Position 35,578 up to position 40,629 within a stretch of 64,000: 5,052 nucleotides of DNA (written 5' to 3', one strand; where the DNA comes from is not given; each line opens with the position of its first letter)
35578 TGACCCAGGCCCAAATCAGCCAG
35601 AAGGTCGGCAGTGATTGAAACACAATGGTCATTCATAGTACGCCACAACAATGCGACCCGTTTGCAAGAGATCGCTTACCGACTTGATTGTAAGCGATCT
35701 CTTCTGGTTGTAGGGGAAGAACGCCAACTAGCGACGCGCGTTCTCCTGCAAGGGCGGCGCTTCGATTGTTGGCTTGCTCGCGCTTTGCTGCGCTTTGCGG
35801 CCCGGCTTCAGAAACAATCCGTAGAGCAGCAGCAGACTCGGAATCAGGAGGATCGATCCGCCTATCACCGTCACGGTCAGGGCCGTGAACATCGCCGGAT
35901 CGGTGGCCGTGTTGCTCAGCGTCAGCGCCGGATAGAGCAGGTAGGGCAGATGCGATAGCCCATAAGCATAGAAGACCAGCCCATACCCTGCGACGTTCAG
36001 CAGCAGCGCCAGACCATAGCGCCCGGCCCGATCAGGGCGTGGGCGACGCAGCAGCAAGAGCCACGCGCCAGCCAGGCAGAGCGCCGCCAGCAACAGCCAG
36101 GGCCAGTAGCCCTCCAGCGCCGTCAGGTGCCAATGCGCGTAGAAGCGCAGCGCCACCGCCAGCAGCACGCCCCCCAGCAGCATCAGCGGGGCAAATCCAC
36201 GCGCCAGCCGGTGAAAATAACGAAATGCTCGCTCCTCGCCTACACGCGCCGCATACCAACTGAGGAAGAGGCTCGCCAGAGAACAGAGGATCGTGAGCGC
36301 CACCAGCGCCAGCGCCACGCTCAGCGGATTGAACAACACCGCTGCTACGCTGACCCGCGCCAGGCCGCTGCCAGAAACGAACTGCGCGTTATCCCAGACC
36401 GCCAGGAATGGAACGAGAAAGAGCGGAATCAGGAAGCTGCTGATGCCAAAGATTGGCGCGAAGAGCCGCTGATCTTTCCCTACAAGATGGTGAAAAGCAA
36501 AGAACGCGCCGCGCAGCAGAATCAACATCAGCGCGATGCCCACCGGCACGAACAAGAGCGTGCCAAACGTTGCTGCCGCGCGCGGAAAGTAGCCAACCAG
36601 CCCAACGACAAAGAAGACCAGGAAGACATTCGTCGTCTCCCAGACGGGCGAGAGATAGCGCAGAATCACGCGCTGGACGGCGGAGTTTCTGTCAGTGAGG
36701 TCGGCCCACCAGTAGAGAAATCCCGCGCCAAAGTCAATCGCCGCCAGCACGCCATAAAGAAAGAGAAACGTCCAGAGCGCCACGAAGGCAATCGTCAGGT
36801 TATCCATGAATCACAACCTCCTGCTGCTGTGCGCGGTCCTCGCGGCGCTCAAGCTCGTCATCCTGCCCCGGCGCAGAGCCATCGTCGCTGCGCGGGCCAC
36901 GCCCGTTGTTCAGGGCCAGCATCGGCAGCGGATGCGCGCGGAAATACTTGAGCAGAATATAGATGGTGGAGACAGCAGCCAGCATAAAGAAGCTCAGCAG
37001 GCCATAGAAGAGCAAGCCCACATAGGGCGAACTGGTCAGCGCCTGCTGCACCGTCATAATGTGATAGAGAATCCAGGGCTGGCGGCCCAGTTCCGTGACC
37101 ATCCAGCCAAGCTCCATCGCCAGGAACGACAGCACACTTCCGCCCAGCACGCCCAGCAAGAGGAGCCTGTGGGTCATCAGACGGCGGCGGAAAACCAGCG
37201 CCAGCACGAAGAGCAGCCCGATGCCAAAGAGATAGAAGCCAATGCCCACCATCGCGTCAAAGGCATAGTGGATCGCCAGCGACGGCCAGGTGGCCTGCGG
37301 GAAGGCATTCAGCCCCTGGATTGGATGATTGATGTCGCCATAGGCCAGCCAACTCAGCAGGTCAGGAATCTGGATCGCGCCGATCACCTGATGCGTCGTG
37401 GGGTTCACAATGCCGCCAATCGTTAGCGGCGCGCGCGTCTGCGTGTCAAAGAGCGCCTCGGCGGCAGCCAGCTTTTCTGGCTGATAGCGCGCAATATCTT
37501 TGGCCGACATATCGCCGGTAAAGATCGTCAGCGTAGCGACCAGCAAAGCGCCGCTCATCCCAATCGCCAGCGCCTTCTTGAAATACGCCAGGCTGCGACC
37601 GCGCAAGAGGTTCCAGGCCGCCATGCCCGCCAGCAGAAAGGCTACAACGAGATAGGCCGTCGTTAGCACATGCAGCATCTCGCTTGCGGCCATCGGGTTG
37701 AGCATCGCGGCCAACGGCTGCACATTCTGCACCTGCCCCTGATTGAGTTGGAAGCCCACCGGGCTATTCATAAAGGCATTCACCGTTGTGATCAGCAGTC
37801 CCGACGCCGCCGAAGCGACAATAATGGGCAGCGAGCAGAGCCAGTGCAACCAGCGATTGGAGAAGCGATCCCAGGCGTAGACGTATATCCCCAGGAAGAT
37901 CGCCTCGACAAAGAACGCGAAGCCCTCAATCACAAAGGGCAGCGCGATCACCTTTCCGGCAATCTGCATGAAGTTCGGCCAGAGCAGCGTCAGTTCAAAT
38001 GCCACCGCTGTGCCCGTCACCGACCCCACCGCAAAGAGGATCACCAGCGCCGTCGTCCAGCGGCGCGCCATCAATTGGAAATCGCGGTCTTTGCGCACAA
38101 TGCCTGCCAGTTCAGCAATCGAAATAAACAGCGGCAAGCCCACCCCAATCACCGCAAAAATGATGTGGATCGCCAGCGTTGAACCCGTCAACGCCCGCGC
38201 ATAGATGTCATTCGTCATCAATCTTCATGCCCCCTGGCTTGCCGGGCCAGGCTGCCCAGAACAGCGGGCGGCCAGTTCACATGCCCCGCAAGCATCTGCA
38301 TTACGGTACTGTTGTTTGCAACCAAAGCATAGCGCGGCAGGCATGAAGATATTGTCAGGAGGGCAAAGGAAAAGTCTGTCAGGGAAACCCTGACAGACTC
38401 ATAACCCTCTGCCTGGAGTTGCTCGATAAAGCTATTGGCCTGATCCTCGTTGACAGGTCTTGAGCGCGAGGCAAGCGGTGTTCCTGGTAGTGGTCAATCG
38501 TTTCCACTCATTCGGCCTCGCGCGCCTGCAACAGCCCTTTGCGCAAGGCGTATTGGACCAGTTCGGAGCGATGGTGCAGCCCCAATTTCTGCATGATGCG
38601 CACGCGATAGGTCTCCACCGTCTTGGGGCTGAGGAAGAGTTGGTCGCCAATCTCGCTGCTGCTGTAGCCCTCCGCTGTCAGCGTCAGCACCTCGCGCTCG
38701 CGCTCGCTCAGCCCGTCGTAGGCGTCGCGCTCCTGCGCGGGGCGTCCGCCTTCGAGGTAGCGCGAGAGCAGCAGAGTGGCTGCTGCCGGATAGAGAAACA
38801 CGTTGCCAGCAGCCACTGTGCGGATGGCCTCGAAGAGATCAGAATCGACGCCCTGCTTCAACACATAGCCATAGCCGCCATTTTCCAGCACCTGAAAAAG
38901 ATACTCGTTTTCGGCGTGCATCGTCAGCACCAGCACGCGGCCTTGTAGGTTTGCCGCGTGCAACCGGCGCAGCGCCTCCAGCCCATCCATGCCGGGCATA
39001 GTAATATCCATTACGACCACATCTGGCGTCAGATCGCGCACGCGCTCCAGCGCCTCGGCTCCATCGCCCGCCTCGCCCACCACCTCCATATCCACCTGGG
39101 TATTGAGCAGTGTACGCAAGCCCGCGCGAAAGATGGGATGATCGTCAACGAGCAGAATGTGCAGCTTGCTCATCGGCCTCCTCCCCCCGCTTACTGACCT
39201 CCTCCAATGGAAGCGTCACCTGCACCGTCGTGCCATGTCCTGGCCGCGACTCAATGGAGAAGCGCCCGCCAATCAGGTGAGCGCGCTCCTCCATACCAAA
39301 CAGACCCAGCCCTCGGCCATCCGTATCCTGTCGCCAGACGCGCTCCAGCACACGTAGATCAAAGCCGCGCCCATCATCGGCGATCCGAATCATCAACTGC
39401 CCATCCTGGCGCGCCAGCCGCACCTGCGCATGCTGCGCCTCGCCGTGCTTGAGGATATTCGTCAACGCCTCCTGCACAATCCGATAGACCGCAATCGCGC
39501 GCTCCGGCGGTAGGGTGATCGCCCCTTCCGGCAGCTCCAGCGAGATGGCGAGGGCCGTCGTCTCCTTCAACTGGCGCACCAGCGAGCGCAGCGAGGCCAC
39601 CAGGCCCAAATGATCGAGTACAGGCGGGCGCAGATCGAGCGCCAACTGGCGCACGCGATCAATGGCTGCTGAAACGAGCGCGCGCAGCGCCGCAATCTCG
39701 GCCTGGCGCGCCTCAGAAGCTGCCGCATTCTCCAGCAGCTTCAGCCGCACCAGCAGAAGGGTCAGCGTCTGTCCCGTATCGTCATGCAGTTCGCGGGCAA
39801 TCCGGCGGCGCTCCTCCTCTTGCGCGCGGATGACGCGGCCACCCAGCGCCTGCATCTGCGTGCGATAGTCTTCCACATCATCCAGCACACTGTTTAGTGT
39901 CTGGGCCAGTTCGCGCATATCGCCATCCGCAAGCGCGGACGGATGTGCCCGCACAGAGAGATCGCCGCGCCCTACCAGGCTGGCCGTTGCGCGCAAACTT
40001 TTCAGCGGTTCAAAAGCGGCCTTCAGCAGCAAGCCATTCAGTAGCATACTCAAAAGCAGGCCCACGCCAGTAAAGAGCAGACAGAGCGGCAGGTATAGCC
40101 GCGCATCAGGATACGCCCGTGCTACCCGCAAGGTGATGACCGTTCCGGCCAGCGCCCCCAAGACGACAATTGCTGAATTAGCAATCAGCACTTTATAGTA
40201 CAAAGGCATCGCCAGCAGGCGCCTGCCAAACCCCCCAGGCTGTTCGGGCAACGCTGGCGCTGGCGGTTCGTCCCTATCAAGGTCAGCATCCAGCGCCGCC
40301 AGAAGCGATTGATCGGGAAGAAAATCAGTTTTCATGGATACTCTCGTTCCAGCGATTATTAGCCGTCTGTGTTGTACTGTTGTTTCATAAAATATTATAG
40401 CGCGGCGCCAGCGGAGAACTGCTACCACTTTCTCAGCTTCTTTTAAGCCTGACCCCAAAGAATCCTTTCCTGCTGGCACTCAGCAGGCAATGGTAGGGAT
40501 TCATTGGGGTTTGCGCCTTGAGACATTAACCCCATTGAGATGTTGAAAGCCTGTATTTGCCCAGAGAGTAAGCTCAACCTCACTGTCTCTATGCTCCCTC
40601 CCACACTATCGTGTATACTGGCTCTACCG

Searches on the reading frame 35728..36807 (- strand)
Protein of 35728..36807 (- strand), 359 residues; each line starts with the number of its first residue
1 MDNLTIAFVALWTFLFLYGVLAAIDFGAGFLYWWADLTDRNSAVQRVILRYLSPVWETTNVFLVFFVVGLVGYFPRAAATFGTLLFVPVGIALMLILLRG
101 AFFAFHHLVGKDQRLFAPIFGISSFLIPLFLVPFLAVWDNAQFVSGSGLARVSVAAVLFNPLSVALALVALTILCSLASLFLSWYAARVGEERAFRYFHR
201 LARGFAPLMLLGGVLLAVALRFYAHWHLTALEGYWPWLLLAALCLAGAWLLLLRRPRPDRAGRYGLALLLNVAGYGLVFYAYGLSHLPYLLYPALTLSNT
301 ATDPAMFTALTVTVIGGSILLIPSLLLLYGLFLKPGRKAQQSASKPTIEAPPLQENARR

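Call 35: search_protein_families(library=pfam, proteins=[window:35728-36807:-])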
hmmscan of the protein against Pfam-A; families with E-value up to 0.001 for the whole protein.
window:35728-36807:- (359 aa): 1 family
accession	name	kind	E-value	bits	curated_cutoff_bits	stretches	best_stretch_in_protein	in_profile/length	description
PF02322.20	Cyt_bd_oxida_II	-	8.5e-43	147.3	35.6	1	5-332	3-302/302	Cytochrome bd terminal oxidase subunit II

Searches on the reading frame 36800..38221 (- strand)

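Call 35: search_protein_families(library=pfam, proteins=[window:36800-38221:-])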
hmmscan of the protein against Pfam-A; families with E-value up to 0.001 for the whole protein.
window:36800-38221:- (473 aa): 1 family
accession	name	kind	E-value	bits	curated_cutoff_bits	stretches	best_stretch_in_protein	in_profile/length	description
PF01654.22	Cyt_bd_oxida_I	-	2.3e-123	412.3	26.2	1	8-431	2-418/418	Cytochrome bd terminal oxidase subunit I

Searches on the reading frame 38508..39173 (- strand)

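Call 35: search_protein_families(library=pfam, proteins=[window:38508-39173:-])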
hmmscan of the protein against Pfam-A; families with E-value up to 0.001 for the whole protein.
window:38508-39173:- (221 aa): 4 families
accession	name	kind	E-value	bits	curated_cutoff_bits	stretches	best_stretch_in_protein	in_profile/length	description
PF00072.30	Response_reg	-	1.1e-29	103.3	30.2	1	6-118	1-111/111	Response regulator receiver domain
PF00196.25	GerE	-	2.4e-21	75.6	23.5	1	154-209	2-57/57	Bacterial regulatory proteins, luxR family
PF08281.18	Sigma70_r4_2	-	2.4e-08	34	25.7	1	153-197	9-54/54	Sigma-70, region 4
PF04545.22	Sigma70_r4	-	0.00031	20.6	24.1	1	153-197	3-48/50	Sigma-70, region 4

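Call 51: search_protein_families(library=ncbifam, proteins=[window:38508-39173:-])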
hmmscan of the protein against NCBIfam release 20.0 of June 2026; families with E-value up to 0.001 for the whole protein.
window:38508-39173:- (221 aa): 100 families (the best 25 are shown)
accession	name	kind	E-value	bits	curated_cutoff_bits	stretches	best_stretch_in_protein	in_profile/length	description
NF052445.1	RespRegMctR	equivalog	2.1e-49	167.7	300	1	4-214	2-204/205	two-component system response regulator MctR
NF007018.1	PRK09483.1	equivalog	3.7e-48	164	280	1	5-218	3-212/217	UvrY/SirA/GacA family response regulator transcription factor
NF007935.0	PRK10651.1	equivalog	1.6e-46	158.2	250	1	4-208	7-209/216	two-component system response regulator NarL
NF011896.0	PRK15369.1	equivalog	2.5e-46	158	242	1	2-214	2-209/211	two component system response regulator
NF047785.1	respo_reg_MadR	equivalog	3.2e-43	147.5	300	1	5-215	2-209/209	MadR family response regulator transcription factor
NF007708.0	PRK10403.1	equivalog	2.5e-35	121.9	343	1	4-202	7-201/215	nitrate/nitrite response regulator protein NarP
NF007403.0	PRK09935.1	equivalog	3.9e-34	118.1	271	1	5-213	5-208/210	fimbria biosynthesis transcriptional regulator FimZ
NF007419.0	PRK09958.1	equivalog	1.5e-32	112.8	251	1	7-211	4-200/204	acid-sensing system DNA-binding response regulator EvgA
NF007685.0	PRK10360.1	equivalog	2.7e-30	105.7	258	1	5-207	3-190/196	response regulator transcription factor UhpA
NF006900.1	PRK09390.1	equivalog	2.5e-25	89.2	255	1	3-213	4-201/203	response regulator FixJ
NF008098.0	PRK10840.1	equivalog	4.5e-25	88.4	235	1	1-208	1-204/216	response regulator transcription factor RcsB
NF001965.0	PRK00742.1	subfamily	6.5e-23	81.5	293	1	2-110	2-111/357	chemotaxis-specific protein-glutamate methyltransferase CheB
TIGR02875.1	spore_0_A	equivalog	1.5e-19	70.3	200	1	3-124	2-125/262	sporulation transcription factor Spo0A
NF009206.0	PRK12555.1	subfamily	2.6e-19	69.4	342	1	5-102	2-100/340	chemotaxis-specific protein-glutamate methyltransferase CheB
NF008677.0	PRK11697.1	equivalog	6.6e-19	68.2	246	1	4-108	2-103/238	two-component system response regulator BtsR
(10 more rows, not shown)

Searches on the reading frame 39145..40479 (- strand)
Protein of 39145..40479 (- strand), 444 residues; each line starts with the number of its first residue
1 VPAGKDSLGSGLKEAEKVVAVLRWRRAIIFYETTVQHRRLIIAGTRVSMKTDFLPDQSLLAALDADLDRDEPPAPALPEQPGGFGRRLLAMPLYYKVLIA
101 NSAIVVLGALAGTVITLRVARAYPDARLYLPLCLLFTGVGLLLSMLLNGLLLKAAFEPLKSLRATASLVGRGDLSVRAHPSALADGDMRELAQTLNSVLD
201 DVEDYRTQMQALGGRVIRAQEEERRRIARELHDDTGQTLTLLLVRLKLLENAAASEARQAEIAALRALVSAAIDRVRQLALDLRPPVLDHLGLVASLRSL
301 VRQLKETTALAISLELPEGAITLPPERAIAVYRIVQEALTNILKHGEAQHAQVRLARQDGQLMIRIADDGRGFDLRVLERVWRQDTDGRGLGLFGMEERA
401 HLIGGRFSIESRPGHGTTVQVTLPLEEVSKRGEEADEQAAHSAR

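Call 35: search_protein_families(library=pfam, proteins=[window:39145-40479:-])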
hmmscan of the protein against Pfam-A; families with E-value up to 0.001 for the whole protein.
window:39145-40479:- (444 aa): 3 families
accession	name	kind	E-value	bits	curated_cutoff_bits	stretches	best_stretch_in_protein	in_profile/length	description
PF02518.31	HATPase_c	-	6.5e-21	75.3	26.4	1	329-426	4-110/111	Histidine kinase-, DNA gyrase B-, and HSP90-like ATPase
PF07730.19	HisKA_3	-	1.8e-14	54.5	24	1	223-288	1-68/68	Histidine kinase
PF13581.12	HATPase_c_2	-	5.2e-10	39.9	27.4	1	320-409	21-114/127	Histidine kinase-like ATPase domain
